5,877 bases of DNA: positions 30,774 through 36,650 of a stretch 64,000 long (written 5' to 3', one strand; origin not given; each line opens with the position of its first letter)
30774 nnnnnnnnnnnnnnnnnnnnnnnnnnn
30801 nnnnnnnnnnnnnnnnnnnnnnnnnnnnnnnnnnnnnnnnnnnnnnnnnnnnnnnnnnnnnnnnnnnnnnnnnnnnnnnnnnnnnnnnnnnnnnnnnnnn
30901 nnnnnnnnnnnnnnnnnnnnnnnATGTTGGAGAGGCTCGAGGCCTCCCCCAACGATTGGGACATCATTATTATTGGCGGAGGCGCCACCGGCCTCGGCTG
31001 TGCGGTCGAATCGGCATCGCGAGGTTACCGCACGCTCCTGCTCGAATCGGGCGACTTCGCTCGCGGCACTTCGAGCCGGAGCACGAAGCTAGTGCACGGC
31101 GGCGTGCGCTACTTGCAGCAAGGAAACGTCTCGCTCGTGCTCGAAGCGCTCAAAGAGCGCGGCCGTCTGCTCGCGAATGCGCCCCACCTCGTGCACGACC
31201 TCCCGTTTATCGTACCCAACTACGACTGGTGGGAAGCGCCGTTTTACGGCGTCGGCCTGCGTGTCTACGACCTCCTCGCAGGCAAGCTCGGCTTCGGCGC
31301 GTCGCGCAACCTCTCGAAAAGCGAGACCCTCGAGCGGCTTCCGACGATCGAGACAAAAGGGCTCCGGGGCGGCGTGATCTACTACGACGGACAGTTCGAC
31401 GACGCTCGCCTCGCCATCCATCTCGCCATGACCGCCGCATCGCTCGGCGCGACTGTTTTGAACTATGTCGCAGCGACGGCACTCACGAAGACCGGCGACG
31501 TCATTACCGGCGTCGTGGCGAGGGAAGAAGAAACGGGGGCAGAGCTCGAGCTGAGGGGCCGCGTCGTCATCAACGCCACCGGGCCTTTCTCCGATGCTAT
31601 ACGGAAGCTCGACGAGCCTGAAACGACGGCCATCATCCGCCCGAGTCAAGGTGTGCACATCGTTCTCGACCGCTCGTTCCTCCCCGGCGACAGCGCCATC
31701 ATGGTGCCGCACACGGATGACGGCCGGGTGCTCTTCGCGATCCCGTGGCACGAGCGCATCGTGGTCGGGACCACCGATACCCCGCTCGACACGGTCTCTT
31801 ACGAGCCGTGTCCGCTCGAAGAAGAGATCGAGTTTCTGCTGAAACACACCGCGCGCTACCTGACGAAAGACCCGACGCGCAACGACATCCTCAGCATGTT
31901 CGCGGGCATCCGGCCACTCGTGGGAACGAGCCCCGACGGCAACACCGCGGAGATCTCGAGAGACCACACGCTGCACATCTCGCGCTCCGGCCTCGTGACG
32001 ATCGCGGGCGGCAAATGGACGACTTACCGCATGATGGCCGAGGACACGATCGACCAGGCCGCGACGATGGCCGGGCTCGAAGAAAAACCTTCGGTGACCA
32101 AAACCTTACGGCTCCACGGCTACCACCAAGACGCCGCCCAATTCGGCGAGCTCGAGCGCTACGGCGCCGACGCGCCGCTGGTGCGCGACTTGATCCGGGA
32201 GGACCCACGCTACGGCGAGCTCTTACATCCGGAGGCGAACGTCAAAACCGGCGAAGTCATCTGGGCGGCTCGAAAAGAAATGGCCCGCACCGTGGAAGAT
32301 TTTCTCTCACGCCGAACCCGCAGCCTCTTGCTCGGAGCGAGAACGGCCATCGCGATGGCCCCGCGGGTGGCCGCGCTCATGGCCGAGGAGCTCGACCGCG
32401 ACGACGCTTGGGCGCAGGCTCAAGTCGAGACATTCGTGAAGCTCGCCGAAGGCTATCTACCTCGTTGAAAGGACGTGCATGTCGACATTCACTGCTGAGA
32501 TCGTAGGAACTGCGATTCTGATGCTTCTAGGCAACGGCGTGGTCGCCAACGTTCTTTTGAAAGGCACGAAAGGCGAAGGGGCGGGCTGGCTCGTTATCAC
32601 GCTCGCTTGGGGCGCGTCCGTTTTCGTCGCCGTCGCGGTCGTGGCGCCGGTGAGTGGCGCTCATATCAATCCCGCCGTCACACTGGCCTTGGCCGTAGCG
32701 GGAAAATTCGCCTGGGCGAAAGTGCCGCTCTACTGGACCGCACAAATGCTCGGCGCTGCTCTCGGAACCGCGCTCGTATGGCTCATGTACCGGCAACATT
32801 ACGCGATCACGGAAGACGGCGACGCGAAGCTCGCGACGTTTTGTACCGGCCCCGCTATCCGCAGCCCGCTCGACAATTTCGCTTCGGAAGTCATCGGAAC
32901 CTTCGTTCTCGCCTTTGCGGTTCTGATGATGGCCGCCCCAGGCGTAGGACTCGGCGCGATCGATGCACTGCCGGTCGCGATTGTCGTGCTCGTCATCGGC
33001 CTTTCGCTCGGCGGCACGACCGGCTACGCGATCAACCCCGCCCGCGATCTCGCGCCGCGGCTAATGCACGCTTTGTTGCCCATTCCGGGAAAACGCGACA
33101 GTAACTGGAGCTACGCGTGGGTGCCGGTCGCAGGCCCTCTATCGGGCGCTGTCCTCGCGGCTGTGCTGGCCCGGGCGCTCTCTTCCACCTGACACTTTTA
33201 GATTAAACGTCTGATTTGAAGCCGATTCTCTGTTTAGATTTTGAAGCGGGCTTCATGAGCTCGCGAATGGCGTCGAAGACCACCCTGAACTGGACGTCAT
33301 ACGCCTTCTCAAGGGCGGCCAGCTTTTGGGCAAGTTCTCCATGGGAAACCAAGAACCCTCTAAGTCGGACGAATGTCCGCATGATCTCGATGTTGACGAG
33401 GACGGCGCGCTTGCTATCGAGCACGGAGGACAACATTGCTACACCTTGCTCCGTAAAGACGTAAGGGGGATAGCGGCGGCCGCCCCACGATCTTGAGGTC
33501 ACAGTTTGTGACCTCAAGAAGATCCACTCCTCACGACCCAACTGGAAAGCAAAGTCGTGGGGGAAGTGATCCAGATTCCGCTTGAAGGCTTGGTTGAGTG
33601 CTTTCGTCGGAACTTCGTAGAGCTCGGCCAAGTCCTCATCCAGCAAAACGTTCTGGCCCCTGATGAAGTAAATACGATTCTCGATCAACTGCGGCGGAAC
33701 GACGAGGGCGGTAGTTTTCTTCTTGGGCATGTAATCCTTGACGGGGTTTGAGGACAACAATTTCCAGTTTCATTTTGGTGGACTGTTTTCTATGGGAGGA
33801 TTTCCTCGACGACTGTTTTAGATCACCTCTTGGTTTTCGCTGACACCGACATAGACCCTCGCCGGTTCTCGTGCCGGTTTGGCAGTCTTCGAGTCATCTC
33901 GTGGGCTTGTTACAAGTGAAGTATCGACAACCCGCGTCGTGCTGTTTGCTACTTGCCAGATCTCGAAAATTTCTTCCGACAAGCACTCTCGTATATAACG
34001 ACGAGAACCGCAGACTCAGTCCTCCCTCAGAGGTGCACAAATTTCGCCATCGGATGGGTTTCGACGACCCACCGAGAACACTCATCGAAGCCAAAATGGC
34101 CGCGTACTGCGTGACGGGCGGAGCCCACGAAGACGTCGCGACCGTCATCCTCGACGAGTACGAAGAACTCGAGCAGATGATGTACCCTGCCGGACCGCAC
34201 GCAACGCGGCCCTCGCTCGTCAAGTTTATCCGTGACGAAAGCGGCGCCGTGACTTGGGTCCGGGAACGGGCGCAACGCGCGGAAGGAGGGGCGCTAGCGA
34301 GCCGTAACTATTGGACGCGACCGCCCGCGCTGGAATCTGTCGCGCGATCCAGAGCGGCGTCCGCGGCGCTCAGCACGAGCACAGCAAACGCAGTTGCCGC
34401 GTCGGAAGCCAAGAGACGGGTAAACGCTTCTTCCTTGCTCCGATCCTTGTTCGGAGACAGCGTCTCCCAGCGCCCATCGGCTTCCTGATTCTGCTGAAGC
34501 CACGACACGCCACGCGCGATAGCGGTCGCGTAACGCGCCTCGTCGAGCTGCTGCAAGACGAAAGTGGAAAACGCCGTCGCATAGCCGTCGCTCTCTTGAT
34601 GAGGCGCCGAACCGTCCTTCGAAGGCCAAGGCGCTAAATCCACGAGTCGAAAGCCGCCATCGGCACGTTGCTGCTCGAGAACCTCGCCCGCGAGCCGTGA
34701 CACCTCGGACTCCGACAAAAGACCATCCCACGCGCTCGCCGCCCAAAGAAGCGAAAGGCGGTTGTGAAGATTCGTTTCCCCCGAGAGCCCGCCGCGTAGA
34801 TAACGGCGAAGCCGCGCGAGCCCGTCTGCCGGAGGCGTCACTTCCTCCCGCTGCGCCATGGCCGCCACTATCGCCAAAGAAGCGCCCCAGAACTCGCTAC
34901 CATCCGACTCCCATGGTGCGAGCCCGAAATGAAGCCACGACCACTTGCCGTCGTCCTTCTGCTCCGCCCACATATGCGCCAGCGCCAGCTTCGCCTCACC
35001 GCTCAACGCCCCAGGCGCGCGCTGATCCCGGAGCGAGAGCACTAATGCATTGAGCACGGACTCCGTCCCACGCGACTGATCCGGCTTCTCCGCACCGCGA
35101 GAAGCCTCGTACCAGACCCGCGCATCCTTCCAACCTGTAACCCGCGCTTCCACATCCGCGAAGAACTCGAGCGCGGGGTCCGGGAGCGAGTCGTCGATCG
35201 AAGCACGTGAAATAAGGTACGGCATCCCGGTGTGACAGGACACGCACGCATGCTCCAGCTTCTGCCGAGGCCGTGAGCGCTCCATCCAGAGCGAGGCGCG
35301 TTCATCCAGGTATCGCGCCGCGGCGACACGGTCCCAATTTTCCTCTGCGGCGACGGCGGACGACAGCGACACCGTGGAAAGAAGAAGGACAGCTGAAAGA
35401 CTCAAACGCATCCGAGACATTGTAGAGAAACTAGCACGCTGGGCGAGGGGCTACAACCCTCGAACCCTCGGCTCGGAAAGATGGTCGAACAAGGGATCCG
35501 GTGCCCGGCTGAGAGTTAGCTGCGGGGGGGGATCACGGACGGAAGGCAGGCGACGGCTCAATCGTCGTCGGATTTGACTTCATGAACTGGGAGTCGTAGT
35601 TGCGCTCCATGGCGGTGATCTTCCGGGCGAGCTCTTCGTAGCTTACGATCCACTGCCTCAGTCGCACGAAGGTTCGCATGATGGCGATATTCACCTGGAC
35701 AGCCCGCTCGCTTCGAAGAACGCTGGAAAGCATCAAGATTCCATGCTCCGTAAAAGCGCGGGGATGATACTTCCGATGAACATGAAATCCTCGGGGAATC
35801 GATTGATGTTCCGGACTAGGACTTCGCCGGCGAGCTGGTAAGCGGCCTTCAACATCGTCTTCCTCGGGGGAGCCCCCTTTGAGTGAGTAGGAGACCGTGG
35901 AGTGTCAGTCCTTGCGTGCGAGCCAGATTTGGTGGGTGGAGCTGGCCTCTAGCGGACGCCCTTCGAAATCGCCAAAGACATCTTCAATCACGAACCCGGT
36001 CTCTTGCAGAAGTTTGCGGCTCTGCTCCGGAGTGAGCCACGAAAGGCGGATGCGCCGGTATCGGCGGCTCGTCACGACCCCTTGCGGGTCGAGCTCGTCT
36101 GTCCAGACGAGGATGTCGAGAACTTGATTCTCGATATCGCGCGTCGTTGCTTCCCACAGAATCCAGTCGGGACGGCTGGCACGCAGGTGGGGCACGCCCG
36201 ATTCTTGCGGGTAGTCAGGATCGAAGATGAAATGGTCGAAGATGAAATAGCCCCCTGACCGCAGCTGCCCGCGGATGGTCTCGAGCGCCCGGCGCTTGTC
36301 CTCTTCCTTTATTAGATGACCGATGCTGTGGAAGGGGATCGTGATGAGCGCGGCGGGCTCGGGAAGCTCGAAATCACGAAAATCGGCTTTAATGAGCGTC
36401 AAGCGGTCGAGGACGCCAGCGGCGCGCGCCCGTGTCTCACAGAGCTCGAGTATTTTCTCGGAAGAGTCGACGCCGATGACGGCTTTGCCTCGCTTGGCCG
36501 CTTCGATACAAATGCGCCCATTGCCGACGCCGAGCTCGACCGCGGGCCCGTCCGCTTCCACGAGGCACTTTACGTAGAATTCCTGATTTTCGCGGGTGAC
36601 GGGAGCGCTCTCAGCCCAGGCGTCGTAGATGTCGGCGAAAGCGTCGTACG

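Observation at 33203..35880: Mini-island bracketed by two ORF6N-domain genes (one intact, one frameshifted) carrying a secreted CxxCH plus prenyltransferase-repeat protein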

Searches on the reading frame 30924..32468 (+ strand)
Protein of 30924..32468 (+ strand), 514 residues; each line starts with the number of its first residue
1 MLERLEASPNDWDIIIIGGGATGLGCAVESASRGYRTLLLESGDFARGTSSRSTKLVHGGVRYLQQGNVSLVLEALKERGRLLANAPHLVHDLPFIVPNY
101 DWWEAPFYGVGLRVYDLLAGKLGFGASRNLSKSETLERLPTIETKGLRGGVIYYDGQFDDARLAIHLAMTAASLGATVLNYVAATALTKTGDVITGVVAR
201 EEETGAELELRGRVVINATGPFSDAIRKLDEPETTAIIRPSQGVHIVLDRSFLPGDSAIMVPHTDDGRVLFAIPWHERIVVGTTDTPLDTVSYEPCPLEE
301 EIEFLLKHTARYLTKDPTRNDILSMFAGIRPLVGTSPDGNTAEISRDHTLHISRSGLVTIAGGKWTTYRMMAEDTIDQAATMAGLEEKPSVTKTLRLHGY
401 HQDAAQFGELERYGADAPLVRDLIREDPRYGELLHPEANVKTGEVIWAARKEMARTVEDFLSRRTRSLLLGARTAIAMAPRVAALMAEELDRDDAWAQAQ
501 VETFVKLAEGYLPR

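Call 3: search_protein_families(library=pfam, proteins=[window:30924-32468:+], max_evalue=0.1)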
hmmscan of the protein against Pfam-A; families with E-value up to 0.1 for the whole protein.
window:30924-32468:+ (514 aa): 12 families
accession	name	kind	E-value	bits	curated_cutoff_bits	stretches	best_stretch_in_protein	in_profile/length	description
PF01266.30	DAO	-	2.8e-58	198.6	27.9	1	13-369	1-353/353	FAD dependent oxidoreductase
PF16901.10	DAO_C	-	2.3e-19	70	31.4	1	410-495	37-124/126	C-terminal domain of alpha-glycerophosphate oxidase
PF00890.30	FAD_binding_2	-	1.1e-10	41.8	20.4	2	13-53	1-41/414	FAD binding domain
PF12831.13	FAD_oxidored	-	3.3e-09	37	27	1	13-58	1-46/416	FAD dependent oxidoreductase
PF01494.25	FAD_binding_3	-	8.6e-06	25.6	22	1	12-282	2-230/349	FAD binding domain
PF13450.12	NAD_binding_8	-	5.5e-05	23.8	21.9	1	16-53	1-38/68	NAD(P)-binding Rossmann-like domain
PF03486.20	HI0933_like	-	0.00023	21.1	50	1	13-43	2-32/244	HI0933-like protein Rossmann domain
PF01134.28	GIDA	-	0.0009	18.8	22.1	1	13-40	1-28/391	Glucose inhibited division protein A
PF13738.12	Pyr_redox_3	-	0.0019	17.9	30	1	15-44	1-31/305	Pyridine nucleotide-disulphide oxidoreductase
PF07992.20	Pyr_redox_2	-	0.0062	16.4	26.1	1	13-43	2-32/291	Pyridine nucleotide-disulphide oxidoreductase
PF05834.18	Lycopene_cycl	-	0.026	14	23.4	0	13-44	1-34/380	Lycopene cyclase protein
PF01946.23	Thi4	-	0.065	12.9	26.2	0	12-42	18-49/235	Thi4 family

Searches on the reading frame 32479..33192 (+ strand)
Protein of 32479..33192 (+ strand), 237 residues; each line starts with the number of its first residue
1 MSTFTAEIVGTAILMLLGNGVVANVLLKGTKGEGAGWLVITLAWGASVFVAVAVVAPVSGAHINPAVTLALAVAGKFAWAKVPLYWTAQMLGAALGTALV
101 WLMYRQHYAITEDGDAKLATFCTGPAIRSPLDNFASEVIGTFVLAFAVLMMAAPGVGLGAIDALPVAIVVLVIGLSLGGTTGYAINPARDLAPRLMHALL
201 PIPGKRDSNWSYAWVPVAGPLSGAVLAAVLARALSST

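Call 3: search_protein_families(library=pfam, proteins=[window:32479-33192:+], max_evalue=0.1)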
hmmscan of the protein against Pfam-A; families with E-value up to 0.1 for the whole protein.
window:32479-33192:+ (237 aa): 1 family
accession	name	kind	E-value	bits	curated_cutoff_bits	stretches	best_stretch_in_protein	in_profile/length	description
PF00230.25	MIP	-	3.1e-44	151.8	25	1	3-229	10-220/222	Major intrinsic protein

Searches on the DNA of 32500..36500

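Call 40: search_rna_families(source=window, start=32500, end=36500, threshold=evalue, max_evalue=1)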
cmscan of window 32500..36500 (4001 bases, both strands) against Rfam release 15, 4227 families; matches with E-value up to 1: 1.
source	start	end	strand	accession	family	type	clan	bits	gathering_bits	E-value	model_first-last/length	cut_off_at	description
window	32931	33001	-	RF02163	sR-tMet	Gene; snRNA; snoRNA; CD-box;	-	26.8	50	0.075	1-72/72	no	Small nucleolar RNA sR-tMet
